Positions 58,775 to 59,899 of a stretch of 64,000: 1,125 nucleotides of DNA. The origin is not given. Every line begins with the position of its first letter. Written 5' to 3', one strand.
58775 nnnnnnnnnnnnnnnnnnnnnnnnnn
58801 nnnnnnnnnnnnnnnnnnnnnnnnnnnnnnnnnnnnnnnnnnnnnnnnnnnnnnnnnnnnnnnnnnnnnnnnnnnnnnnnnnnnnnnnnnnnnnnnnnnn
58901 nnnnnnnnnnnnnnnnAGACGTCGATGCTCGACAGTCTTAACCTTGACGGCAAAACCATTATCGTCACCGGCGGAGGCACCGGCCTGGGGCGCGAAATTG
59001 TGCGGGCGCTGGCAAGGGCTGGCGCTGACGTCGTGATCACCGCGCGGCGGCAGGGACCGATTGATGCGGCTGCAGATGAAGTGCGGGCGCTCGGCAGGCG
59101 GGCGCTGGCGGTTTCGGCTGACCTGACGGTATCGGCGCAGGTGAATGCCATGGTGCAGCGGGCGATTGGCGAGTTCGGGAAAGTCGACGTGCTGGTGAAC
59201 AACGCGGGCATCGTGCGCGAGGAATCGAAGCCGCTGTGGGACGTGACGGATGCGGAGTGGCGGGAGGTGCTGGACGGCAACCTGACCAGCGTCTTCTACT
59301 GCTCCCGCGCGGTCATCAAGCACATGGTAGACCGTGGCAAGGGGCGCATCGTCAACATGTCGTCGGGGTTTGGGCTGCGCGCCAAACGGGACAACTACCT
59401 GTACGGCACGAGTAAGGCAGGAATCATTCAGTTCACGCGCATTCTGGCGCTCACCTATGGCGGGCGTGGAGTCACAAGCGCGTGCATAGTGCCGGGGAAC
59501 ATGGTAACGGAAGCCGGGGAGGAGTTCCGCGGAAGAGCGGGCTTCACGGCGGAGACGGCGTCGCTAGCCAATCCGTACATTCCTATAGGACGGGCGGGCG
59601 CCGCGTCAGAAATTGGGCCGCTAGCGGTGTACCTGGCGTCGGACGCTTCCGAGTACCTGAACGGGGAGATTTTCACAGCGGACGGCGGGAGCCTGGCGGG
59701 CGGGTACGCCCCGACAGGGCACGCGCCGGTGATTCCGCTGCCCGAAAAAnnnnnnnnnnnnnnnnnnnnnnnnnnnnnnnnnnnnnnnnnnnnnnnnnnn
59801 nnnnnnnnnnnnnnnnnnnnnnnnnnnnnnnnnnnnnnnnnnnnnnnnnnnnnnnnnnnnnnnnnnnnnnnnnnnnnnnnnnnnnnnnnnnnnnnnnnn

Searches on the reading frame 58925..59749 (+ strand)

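Call 18: search_protein_families(library=pfam, proteins=[window:58925-59749:+], max_evalue=0.001)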
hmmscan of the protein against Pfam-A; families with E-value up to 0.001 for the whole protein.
window:58925-59749:+ (275 aa): 3 families
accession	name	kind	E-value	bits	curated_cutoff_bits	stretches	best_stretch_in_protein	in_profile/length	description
PF00106.31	adh_short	-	2.7e-55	187.3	26.6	1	10-201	1-190/195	short chain dehydrogenase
PF13561.12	adh_short_C2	-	1.9e-53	181.9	27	1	19-255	6-234/236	Enoyl-(Acyl carrier protein) reductase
PF08659.16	KR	-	5.8e-14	52.9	22.6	1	11-117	2-110/180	KR domain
